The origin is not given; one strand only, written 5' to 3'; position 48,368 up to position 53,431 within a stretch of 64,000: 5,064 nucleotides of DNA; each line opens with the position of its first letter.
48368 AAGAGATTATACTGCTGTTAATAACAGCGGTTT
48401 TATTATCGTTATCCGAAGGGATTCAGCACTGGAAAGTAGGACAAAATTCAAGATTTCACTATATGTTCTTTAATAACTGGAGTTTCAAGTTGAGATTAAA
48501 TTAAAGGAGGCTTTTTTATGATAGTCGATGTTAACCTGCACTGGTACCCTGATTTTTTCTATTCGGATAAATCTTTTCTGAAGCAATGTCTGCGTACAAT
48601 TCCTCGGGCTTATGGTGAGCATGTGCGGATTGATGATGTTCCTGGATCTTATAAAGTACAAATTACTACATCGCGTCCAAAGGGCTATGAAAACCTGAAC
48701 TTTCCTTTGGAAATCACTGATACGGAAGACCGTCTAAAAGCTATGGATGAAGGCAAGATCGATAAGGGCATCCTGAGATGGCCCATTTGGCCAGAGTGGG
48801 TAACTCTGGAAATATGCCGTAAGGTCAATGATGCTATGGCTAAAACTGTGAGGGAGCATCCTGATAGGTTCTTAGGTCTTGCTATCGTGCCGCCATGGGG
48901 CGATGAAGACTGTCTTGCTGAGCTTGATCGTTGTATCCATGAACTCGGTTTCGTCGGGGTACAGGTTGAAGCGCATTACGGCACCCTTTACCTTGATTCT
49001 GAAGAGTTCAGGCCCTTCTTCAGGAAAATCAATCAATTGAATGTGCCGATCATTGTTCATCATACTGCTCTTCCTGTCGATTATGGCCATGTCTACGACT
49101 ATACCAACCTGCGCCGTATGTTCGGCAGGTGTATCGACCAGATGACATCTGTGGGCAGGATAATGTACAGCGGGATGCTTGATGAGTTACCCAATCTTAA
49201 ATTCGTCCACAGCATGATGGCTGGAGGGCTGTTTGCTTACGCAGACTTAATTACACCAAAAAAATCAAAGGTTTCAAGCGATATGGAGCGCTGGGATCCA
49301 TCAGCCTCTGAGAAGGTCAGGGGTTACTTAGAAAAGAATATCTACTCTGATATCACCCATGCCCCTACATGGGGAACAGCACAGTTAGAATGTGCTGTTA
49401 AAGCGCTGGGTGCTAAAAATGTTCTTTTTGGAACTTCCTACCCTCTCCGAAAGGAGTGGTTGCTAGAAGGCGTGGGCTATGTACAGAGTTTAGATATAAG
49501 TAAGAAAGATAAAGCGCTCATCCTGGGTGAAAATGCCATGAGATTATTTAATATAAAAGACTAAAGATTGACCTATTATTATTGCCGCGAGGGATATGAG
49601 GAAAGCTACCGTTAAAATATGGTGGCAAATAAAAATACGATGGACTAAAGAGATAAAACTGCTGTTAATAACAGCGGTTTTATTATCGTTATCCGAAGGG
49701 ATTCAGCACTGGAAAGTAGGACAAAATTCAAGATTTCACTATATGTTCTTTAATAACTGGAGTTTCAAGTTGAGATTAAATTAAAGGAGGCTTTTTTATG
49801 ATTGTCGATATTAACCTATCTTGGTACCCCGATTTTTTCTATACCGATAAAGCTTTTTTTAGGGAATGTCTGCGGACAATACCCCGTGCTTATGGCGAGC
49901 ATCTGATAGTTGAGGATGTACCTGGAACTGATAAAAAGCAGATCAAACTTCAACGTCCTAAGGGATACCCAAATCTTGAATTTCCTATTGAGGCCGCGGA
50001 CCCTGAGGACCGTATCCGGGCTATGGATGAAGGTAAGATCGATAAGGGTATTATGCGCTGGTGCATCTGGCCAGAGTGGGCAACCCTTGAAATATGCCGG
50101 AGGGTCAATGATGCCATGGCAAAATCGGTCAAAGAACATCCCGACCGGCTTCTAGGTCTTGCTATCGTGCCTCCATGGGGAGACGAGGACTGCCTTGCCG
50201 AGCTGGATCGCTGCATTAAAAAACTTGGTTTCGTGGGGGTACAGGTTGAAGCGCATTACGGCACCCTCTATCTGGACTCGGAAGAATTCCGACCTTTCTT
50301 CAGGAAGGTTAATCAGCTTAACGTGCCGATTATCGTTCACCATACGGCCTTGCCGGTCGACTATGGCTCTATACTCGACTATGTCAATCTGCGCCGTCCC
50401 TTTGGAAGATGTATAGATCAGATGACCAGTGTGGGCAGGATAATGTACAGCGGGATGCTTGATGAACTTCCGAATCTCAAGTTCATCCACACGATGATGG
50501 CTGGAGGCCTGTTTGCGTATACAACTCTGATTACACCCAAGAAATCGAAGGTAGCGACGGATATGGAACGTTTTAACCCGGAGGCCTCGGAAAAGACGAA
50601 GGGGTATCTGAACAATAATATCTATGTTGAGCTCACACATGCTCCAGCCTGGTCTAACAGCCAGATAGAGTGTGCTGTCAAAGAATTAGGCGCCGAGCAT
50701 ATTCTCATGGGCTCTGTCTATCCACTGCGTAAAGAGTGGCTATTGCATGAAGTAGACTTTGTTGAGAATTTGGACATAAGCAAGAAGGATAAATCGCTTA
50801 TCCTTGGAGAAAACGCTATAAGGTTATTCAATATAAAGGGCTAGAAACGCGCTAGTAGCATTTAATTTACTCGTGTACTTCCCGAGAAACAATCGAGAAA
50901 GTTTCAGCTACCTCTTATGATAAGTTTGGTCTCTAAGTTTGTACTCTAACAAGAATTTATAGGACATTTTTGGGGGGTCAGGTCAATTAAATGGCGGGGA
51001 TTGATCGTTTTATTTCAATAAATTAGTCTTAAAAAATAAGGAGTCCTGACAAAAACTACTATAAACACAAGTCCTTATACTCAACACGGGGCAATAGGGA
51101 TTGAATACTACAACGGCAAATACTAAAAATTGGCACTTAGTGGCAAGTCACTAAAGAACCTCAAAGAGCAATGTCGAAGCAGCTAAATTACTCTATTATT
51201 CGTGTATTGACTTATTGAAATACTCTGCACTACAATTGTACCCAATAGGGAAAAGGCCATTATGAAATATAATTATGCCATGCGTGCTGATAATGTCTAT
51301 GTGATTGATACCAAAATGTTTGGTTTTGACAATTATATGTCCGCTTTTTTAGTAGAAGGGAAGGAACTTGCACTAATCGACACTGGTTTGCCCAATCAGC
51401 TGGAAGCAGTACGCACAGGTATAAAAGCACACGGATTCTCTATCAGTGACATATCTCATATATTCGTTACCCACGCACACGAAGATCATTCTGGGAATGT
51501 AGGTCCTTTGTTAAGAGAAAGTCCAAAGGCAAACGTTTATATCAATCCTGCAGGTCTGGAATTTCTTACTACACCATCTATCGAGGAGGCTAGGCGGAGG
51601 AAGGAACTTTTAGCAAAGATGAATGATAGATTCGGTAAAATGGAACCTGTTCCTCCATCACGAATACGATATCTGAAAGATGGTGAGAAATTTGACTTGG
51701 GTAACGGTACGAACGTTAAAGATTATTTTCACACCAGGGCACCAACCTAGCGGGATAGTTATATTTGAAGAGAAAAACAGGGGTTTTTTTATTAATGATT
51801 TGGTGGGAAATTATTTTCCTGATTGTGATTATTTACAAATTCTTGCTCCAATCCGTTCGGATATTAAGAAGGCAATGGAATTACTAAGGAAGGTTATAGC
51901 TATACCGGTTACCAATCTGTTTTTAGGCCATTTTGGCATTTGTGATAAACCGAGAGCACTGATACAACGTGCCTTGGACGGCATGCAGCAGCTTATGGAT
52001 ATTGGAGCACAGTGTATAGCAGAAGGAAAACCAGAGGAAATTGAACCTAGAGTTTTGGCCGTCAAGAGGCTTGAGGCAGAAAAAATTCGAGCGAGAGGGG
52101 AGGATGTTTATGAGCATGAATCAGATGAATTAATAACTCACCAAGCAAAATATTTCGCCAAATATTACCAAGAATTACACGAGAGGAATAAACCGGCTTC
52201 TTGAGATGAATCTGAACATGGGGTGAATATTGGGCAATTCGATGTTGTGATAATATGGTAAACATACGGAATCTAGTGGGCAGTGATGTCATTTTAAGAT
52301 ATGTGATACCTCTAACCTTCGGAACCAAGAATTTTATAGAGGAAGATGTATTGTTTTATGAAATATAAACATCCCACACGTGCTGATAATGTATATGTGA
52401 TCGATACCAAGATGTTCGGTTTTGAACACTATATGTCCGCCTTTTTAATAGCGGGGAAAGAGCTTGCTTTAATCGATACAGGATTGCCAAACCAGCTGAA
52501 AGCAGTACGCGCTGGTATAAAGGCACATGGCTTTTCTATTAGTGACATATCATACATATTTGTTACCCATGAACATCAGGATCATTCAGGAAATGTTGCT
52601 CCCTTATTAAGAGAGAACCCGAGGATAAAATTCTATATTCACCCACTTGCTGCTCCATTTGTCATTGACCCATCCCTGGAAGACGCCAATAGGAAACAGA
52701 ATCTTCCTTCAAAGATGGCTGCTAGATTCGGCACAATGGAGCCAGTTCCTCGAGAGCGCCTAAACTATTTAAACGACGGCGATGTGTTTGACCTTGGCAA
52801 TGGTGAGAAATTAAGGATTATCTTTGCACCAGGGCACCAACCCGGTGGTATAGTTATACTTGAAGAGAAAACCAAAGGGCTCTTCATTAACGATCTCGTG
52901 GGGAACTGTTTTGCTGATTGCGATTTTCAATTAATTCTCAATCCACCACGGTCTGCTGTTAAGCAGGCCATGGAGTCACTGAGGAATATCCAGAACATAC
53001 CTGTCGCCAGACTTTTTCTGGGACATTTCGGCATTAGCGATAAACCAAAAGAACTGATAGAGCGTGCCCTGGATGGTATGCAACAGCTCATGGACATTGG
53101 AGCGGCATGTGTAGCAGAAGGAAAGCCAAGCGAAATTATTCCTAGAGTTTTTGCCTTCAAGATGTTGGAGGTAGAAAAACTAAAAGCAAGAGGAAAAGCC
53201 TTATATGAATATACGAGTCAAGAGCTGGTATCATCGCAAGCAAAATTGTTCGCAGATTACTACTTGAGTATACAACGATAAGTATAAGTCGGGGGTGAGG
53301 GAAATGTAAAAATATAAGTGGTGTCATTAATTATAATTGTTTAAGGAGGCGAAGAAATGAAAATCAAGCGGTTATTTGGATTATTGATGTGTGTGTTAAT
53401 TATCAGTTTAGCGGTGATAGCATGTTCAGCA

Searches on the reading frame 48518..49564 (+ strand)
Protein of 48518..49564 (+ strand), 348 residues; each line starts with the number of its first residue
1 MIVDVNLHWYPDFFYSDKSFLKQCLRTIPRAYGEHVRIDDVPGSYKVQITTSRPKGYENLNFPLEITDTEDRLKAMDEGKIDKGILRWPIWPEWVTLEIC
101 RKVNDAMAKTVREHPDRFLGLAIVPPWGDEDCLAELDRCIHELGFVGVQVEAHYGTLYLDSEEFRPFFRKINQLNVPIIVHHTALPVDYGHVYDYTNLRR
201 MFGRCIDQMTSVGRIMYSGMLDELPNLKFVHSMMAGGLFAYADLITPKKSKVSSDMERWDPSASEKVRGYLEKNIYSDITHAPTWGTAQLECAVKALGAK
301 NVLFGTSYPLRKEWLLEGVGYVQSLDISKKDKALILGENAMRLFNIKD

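Call 50: search_protein_families(library=pfam, proteins=[window:48518-49564:+], max_evalue=0.00001)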
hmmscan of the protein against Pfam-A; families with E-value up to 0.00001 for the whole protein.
window:48518-49564:+ (348 aa): 1 family
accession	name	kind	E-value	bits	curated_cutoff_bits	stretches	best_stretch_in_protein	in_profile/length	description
PF04909.20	Amidohydro_2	-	5.8e-29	102.2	26.4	1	95-345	57-288/289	Amidohydrolase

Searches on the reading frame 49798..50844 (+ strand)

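Call 50: search_protein_families(library=pfam, proteins=[window:49798-50844:+], max_evalue=0.00001)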
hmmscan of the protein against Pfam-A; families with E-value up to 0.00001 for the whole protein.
window:49798-50844:+ (348 aa): 1 family
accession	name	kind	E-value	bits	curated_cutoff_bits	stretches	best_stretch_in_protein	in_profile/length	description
PF04909.20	Amidohydro_2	-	2.1e-24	87.2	26.4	1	97-345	59-288/289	Amidohydrolase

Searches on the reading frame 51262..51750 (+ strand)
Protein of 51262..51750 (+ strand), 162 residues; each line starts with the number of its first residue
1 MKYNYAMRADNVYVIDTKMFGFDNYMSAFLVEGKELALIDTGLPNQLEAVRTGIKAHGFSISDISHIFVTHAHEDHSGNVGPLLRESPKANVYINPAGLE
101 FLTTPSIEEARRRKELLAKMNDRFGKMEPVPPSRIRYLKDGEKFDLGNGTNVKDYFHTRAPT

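Call 50: search_protein_families(library=pfam, proteins=[window:51262-51750:+], max_evalue=0.00001)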
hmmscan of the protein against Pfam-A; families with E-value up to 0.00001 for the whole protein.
window:51262-51750:+ (162 aa): 1 family
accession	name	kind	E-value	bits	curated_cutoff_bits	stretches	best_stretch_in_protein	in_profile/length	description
PF00753.33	Lactamase_B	-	3.6e-16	60.1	22.7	1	27-146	7-116/196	Metallo-beta-lactamase superfamily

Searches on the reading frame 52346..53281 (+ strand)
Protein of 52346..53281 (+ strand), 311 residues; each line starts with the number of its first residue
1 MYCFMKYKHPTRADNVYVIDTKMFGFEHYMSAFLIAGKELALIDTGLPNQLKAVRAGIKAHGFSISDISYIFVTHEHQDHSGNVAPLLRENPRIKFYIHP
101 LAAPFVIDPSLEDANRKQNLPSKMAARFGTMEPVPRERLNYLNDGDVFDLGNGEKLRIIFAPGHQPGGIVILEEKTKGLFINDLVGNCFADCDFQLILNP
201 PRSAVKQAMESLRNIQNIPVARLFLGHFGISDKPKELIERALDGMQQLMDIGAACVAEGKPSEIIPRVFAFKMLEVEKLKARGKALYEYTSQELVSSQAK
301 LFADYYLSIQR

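Call 50: search_protein_families(library=pfam, proteins=[window:52346-53281:+], max_evalue=0.00001)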
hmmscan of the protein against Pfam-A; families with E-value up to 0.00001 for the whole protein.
window:52346-53281:+ (311 aa): 2 families
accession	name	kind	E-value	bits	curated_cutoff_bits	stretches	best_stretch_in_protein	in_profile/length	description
PF00753.33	Lactamase_B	-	4.7e-23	82.6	22.7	1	31-227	7-196/196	Metallo-beta-lactamase superfamily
PF19583.5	ODP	-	1.2e-10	42.1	27.2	1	34-198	8-150/194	ODP family beta lactamase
